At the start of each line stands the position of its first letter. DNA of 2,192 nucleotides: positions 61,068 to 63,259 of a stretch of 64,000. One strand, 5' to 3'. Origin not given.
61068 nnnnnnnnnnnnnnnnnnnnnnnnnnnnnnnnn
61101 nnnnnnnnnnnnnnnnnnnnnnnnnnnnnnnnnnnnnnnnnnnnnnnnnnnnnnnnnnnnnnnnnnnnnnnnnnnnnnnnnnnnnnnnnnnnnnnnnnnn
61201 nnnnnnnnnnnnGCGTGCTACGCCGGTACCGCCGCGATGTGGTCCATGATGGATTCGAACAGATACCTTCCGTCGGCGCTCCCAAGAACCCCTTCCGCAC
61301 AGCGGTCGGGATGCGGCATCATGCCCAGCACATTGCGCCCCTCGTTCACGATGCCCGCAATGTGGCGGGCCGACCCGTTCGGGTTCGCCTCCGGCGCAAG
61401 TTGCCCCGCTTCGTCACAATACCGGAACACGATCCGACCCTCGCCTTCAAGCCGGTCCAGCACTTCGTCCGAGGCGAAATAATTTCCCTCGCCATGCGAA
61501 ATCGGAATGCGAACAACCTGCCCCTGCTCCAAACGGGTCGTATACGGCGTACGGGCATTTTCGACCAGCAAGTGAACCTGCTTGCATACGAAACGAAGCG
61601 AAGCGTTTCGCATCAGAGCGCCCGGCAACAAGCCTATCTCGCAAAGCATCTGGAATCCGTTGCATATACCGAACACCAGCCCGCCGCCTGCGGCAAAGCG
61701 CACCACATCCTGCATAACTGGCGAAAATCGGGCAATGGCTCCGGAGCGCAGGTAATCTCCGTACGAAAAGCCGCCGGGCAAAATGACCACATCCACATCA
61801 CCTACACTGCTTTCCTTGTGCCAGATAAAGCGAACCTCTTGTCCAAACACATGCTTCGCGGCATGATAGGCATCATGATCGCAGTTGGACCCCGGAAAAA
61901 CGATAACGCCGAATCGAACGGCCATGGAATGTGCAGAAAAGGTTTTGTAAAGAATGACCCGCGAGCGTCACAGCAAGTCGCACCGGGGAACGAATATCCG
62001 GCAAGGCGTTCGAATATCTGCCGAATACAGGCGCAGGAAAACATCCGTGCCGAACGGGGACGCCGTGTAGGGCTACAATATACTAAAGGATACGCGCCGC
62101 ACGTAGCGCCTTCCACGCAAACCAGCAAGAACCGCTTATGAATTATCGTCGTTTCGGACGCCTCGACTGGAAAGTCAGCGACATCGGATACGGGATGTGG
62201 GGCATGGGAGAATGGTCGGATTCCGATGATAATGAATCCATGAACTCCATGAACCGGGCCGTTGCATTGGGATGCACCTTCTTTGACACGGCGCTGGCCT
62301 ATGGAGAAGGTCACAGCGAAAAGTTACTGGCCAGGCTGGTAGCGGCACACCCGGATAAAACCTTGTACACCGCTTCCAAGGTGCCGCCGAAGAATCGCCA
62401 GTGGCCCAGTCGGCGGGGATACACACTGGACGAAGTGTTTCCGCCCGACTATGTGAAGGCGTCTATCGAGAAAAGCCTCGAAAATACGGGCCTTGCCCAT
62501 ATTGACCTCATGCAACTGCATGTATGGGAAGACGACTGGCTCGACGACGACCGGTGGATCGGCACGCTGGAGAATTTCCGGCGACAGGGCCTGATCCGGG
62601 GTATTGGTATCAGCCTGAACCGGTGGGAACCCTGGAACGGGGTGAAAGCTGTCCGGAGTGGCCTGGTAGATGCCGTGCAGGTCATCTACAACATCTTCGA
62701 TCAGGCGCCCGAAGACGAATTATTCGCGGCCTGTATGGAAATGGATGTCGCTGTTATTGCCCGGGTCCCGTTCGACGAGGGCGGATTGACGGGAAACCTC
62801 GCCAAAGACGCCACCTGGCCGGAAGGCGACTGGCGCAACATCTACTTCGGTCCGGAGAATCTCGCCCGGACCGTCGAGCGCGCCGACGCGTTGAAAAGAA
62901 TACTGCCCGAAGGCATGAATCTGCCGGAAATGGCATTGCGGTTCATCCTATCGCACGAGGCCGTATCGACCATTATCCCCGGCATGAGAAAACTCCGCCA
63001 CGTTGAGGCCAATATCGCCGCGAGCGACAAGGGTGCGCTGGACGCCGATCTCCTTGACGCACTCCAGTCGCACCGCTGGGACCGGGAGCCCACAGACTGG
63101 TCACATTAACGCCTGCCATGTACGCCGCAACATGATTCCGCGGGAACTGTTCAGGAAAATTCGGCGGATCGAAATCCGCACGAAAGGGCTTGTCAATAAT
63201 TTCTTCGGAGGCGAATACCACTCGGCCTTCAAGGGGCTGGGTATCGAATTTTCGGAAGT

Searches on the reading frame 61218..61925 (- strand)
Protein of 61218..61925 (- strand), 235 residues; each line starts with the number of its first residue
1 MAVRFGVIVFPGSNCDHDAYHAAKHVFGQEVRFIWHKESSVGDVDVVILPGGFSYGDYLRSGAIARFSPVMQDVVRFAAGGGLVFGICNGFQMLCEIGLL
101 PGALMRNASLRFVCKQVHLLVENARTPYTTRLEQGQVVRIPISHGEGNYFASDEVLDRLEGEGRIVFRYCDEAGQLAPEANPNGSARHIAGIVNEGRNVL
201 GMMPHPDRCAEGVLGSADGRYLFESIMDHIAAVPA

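Call 52: find_related_loci(query=window:61218-61925:-, collection=genome_contigs, flank=500)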
Query window:61218-61925:- (235 aa) in genome_contigs; peptide patterns used: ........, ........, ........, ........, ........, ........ (x = any residue, [..] = any of these).
600 stretches matched a pattern (row limit reached: there are more); 595 encode a relative of the query (tblastn E <= 1e-3); the best 80 are kept; 80 distinct loci.
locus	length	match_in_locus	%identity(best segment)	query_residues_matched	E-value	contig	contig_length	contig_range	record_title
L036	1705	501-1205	97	1-235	2e-160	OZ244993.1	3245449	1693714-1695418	MAG: Rhodothermales bacterium isolate ceceef6d-0efe-4d9a-b7e8-778d3fd0e989 genome assembly, chromosome: 1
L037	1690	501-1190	94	1-230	9e-154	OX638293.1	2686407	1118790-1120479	MAG: Rhodothermales bacterium isolate 042ea3ce-0ccb-4c6a-82ee-eaa32ce74e6d genome assembly, chromosome: 1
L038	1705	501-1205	77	1-235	9e-128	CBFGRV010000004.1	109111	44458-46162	MAG TPA_asm: uncultured Rhodothermales bacterium isolate SRR17295755_binner23_Refined_73 genome assembly, contig: ERZ233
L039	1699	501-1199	72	1-233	5e-119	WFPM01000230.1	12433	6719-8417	MAG: Rhodothermus sp. isolate S012_61 k151_96551, whole genome shotgun sequence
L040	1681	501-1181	73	1-227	5e-118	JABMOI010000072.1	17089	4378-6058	MAG: bacterium isolate bin.449 k141_2126797, whole genome shotgun sequence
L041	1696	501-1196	72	1-232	3e-118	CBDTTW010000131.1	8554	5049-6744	MAG TPA_asm: uncultured Rhodothermaceae bacterium isolate ERR2431955_binner23_Refined_29 genome assembly, contig: ERZ238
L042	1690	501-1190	73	1-230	2e-117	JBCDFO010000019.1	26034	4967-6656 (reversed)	MAG: Bacteroidota bacterium isolate P01_H01_bin.110 k141_291407_length_26034_cov_149.1954, whole genome shotgun sequence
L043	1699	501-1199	71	1-233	1e-117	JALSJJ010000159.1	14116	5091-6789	MAG: Rhodothermus sp. isolate 354-166_metabat2_scaf2bin.092 354-166_scaffold_4293_c1, whole genome shotgun sequence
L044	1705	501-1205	70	1-235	6e-117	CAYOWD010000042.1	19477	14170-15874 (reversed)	MAG TPA_asm: uncultured Salinivenus sp. isolate SRP185896_co2_13 genome assembly, contig: NODE_1914_length_19477_cov_5.6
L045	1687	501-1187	70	2-230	4e-115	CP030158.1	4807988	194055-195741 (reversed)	Roseithermus sacchariphilus strain MEBiC09517 chromosome, complete genome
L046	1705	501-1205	70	1-235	1e-114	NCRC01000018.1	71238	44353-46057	Salinivenus lutea strain DBO scaffold_17, whole genome shotgun sequence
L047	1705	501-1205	71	1-235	1e-114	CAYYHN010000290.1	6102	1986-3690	MAG TPA_asm: uncultured Rhodothermaceae bacterium isolate SRP135972_co1_287 genome assembly, contig: NODE_20062_length_6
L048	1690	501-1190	70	3-230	5e-114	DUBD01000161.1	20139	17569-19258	MAG TPA_asm: Bacteroidetes bacterium isolate UWMA-0293 NODE_3619_length_20139_cov_0.094311, whole genome shotgun sequenc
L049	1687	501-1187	70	4-230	1e-113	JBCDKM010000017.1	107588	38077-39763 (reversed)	MAG: Bacteroidota bacterium isolate P01_H01_bin.6 k141_2265408_length_107588_cov_94.9791, whole genome shotgun sequence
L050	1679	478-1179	68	1-232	3e-114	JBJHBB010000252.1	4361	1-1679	MAG: Rhodothermales bacterium isolate SF2967_J5348.semibin_refined.142_sub NODE_21723_length_4361_cov_0.940954, whole ge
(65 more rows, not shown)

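Call 91: search_protein_families(library=pfam, proteins=[window:61218-61925:-], max_evalue=0.001)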
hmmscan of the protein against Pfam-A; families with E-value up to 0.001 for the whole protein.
window:61218-61925:- (235 aa): 3 families
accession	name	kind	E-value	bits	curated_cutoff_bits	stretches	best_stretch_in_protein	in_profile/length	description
PF13507.12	GATase_5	-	3e-44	151.5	27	1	4-213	3-233/260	CobB/CobQ-like glutamine amidotransferase domain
PF07685.20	GATase_3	-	1.8e-09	38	27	1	29-96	25-90/196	CobB/CobQ-like glutamine amidotransferase domain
PF01965.30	DJ-1_PfpI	-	2.3e-06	27.9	26.6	1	38-103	56-116/165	DJ-1/PfpI family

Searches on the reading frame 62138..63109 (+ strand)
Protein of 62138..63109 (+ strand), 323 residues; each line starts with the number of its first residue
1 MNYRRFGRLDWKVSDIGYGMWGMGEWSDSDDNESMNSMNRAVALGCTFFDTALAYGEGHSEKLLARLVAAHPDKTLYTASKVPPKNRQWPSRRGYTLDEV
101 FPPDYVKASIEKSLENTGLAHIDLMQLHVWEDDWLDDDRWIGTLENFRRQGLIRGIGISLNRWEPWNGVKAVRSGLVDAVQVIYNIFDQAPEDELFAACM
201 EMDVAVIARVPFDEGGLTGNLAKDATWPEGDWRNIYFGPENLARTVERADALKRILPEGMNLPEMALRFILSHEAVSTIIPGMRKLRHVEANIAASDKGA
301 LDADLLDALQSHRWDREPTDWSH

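Call 91: search_protein_families(library=pfam, proteins=[window:62138-63109:+], max_evalue=0.001)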
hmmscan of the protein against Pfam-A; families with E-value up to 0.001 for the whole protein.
window:62138-63109:+ (323 aa): 1 family
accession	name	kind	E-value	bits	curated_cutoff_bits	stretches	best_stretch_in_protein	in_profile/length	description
PF00248.27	Aldo_ket_red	-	4.5e-49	167.5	24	1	16-312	2-289/291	Aldo/keto reductase family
